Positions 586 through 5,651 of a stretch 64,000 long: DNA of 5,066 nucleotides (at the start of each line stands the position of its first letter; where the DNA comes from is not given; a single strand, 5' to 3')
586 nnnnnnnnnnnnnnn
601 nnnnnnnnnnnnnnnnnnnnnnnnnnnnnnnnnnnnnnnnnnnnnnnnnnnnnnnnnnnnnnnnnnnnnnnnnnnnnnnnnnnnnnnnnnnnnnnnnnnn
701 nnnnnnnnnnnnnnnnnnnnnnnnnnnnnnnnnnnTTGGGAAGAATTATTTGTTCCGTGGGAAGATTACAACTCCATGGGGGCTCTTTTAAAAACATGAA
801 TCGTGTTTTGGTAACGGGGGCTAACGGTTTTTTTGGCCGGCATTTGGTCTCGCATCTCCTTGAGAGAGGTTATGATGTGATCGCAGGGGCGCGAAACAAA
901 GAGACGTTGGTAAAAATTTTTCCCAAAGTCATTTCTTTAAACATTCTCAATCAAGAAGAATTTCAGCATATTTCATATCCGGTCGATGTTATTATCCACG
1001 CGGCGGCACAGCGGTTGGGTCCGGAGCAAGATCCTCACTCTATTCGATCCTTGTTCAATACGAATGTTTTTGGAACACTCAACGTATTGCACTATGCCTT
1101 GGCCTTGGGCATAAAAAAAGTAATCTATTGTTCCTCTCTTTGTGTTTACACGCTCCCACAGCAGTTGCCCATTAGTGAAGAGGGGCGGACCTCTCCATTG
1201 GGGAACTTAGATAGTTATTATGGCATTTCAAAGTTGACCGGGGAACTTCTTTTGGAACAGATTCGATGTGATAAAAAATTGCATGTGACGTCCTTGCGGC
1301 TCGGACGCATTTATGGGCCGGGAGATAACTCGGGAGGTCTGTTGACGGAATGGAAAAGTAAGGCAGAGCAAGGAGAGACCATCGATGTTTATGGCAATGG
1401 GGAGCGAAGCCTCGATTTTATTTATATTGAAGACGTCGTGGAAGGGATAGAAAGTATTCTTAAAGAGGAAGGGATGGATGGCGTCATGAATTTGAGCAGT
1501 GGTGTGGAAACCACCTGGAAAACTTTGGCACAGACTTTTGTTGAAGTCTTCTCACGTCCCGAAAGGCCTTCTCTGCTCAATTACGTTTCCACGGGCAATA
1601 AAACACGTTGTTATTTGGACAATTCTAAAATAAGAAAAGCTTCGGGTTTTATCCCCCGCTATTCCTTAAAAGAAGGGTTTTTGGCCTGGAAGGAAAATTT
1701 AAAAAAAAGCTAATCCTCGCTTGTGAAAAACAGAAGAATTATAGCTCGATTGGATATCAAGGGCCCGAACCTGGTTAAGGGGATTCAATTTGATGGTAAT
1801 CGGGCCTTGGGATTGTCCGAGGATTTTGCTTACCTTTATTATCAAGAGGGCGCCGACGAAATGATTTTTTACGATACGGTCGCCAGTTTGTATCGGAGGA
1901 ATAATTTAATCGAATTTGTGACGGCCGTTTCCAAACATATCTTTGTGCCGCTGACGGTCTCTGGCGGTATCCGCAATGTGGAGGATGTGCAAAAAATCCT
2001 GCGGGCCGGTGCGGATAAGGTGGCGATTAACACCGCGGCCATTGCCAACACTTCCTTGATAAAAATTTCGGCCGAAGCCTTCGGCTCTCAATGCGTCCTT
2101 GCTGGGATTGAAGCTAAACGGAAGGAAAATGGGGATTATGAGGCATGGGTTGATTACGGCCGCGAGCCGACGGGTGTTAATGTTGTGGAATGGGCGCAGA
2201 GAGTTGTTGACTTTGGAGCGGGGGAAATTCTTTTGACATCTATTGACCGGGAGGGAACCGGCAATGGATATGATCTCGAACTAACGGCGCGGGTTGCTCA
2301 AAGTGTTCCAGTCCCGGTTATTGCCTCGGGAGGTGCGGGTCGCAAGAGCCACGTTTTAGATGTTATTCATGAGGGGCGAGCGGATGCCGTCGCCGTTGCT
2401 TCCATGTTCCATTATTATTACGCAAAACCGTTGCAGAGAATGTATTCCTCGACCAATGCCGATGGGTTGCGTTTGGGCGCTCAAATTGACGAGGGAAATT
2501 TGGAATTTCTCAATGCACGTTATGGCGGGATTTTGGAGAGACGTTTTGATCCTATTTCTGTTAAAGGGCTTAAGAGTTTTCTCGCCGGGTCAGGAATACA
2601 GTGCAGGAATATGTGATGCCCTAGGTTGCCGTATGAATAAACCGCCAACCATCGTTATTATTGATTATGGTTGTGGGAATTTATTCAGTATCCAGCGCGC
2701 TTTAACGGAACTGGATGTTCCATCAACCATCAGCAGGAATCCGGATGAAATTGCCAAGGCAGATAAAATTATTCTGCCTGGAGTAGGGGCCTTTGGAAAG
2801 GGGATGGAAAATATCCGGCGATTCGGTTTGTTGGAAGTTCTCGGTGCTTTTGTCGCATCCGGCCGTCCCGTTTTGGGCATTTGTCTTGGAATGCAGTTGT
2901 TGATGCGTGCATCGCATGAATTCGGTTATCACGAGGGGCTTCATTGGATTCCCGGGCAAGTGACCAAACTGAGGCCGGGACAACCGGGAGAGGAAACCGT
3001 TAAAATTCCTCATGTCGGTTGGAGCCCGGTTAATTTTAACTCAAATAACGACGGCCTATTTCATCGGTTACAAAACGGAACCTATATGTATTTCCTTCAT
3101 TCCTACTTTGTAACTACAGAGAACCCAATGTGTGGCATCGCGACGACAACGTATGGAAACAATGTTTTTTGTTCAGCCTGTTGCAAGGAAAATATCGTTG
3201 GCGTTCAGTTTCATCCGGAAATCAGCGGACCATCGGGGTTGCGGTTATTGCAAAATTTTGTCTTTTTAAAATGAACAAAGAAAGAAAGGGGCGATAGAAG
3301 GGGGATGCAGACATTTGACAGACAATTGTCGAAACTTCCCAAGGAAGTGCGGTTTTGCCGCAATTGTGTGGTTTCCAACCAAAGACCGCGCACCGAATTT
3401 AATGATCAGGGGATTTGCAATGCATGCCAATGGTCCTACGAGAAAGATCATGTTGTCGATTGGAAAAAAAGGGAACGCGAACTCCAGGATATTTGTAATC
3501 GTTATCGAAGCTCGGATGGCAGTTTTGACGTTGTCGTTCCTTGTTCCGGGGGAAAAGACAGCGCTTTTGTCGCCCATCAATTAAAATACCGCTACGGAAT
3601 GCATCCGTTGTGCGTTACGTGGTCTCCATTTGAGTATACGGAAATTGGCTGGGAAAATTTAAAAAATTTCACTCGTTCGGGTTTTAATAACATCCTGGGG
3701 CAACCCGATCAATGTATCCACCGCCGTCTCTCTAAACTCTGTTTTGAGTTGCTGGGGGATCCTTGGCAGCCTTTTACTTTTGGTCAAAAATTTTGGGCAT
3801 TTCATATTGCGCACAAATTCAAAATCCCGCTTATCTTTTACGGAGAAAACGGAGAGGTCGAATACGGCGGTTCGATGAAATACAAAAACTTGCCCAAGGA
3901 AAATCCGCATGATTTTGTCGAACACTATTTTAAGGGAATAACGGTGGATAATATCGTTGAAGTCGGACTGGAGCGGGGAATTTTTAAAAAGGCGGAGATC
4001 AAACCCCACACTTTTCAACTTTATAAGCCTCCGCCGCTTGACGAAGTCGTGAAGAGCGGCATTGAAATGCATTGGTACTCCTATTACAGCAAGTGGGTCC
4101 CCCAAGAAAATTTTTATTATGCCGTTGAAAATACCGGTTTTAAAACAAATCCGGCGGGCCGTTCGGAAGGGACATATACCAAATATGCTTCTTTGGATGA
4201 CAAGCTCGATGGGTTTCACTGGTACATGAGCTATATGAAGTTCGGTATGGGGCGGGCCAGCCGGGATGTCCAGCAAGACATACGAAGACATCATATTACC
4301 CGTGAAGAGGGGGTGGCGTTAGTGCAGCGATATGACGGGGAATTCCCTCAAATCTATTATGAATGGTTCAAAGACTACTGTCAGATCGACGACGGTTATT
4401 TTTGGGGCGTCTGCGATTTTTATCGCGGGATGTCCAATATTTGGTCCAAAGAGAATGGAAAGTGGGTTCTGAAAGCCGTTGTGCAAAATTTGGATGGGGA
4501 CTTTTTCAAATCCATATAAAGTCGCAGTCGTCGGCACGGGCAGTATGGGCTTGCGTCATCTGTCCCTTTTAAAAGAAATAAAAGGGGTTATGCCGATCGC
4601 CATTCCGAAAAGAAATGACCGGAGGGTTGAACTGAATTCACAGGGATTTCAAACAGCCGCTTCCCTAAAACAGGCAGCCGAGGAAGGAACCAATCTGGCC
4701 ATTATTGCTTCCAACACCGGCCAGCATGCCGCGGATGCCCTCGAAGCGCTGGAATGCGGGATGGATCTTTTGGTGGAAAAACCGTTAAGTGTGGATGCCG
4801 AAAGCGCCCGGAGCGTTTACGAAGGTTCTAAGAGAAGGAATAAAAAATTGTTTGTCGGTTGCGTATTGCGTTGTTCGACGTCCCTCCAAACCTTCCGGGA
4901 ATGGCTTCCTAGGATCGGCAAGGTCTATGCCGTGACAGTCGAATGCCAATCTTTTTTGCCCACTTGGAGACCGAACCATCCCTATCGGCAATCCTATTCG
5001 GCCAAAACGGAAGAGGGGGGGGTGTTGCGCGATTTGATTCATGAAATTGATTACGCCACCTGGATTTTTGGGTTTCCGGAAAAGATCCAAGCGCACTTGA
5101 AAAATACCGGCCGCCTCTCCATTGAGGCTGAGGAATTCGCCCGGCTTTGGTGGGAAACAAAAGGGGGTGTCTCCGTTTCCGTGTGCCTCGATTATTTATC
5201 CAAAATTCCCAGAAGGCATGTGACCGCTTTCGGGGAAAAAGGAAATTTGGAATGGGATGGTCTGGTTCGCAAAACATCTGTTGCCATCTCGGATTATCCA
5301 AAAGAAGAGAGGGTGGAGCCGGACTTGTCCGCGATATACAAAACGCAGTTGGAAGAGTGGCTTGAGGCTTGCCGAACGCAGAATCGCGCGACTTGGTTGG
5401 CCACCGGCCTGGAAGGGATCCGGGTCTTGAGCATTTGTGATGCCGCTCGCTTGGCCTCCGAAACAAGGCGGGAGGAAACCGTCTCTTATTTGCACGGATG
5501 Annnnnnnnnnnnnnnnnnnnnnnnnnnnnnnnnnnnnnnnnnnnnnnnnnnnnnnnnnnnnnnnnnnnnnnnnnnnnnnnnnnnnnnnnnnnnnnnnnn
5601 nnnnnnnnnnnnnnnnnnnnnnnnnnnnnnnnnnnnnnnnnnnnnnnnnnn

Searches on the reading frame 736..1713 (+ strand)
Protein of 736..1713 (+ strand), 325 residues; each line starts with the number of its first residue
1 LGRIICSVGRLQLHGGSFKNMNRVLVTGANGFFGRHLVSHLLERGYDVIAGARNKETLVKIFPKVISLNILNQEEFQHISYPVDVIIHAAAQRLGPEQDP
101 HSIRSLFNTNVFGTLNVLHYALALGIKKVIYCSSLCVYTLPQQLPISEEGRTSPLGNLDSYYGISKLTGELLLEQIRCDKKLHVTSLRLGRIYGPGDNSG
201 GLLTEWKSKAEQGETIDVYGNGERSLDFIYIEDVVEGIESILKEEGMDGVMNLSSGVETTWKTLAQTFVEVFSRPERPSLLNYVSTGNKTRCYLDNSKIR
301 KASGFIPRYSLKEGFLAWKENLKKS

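Call 58: search_protein_families(library=pfam, proteins=[window:736-1713:+], max_evalue=0.001)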
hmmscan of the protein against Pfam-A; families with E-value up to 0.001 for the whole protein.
window:736-1713:+ (325 aa): 8 families
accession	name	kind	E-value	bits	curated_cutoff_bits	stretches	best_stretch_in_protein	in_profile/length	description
PF01370.27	Epimerase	-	1.7e-46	159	20.9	1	24-244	1-227/240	NAD dependent epimerase/dehydratase family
PF16363.11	GDP_Man_Dehyd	-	8.6e-27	94.9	27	1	25-314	1-328/332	GDP-mannose 4,6 dehydratase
PF01073.25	3Beta_HSD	-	1.3e-17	64.2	22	1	25-236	1-223/280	3-beta hydroxysteroid dehydrogenase/isomerase family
PF07993.18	NAD_binding_4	-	5.6e-16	58.9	20.1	1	71-200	77-220/258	Male sterility protein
PF04321.23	RmlD_sub_bind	-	1.3e-14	54.4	27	1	23-274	2-233/287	RmlD substrate binding domain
PF13460.12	NAD_binding_10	-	8.4e-13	49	27.2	1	28-195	1-149/184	NAD(P)H-binding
PF02719.21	Polysacc_synt_2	-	9.4e-12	45.1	20.2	1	24-134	1-128/293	Polysaccharide biosynthesis protein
PF00106.31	adh_short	-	2.3e-06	27.7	26.6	1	23-122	2-120/195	short chain dehydrogenase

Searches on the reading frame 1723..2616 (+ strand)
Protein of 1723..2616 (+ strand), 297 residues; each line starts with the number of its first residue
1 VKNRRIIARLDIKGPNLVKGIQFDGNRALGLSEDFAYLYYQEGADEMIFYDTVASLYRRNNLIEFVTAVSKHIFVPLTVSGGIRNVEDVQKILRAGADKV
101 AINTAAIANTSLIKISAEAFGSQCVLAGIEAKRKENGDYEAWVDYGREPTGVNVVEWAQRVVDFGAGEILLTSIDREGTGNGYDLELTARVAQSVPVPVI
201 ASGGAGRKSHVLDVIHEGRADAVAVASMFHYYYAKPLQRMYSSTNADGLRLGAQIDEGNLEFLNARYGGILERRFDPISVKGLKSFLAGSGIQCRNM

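Call 58: search_protein_families(library=pfam, proteins=[window:1723-2616:+], max_evalue=0.001)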
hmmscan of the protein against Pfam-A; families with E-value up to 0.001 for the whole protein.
window:1723-2616:+ (297 aa): 8 families
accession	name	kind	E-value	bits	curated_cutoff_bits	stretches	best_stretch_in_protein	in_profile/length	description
PF00977.27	His_biosynth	-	3.9e-60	203.6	23.6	1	5-231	1-224/228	Histidine biosynthesis protein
PF03060.21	NMO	-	3.4e-08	33.7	28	0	62-108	181-227/331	Nitronate monooxygenase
PF05690.20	ThiG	-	1.8e-07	31.2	23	1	65-134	166-233/247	Thiazole biosynthesis protein ThiG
PF02581.23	TMP-TENI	-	8e-06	25.8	27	0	63-104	138-178/180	Thiamine monophosphate synthase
PF01207.24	Dus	-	1.6e-05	24.6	20.4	0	61-114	171-225/311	Dihydrouridine synthase (Dus)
PF00478.31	IMPDH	-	0.00013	21.6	25.6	0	66-103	199-236/345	IMP dehydrogenase / GMP reductase domain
PF01180.27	DHO_dh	-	0.00023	20.9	27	0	63-109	227-275/291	Dihydroorotate dehydrogenase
PF04309.18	G3P_antiterm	-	0.00086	19.2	27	0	64-103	129-168/173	Glycerol-3-phosphate responsive antiterminator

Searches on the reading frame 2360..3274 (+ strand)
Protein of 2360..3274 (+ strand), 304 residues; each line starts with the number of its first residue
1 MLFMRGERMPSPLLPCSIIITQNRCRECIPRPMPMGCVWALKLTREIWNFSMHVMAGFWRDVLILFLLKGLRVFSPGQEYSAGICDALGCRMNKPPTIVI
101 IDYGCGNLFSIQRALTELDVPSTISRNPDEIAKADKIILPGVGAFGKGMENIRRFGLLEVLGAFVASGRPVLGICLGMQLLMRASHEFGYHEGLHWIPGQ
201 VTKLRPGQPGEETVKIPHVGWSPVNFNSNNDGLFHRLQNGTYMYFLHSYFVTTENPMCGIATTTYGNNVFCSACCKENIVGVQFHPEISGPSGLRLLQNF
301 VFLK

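Call 58: search_protein_families(library=pfam, proteins=[window:2360-3274:+], max_evalue=0.001)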
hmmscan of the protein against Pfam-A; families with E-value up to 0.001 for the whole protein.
window:2360-3274:+ (304 aa): 4 families
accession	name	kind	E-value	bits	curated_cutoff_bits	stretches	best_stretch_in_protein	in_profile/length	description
PF00117.34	GATase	-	2e-23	83.5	22.8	1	99-301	1-187/190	Glutamine amidotransferase class-I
PF01174.25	SNO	-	3.6e-06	27.4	27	0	122-183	22-83/188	SNO glutamine amidotransferase family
PF07685.20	GATase_3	-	2.6e-05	24.4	27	1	123-187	28-94/196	CobB/CobQ-like glutamine amidotransferase domain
PF07722.19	Peptidase_C26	-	0.00028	21.2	20.5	0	159-287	96-219/219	Peptidase C26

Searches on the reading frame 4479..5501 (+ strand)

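Call 19: search_protein_families(library=pfam, proteins=[window:4479-5501:+], max_evalue=0.001)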
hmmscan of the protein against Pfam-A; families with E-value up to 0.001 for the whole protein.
window:4479-5501:+ (340 aa): 3 families
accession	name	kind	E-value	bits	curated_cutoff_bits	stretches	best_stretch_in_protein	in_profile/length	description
PF01408.29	GFO_IDH_MocA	-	1.4e-13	52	24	1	14-127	2-119/120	Oxidoreductase family, NAD-binding Rossmann fold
PF22725.1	GFO_IDH_MocA_C3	-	4.8e-13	49.6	27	1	145-258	12-124/124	GFO/IDH/MocA C-terminal domain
PF02894.22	GFO_IDH_MocA_C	-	1e-10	42.2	22.9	1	145-331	8-214/218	Oxidoreductase family, C-terminal alpha/beta domain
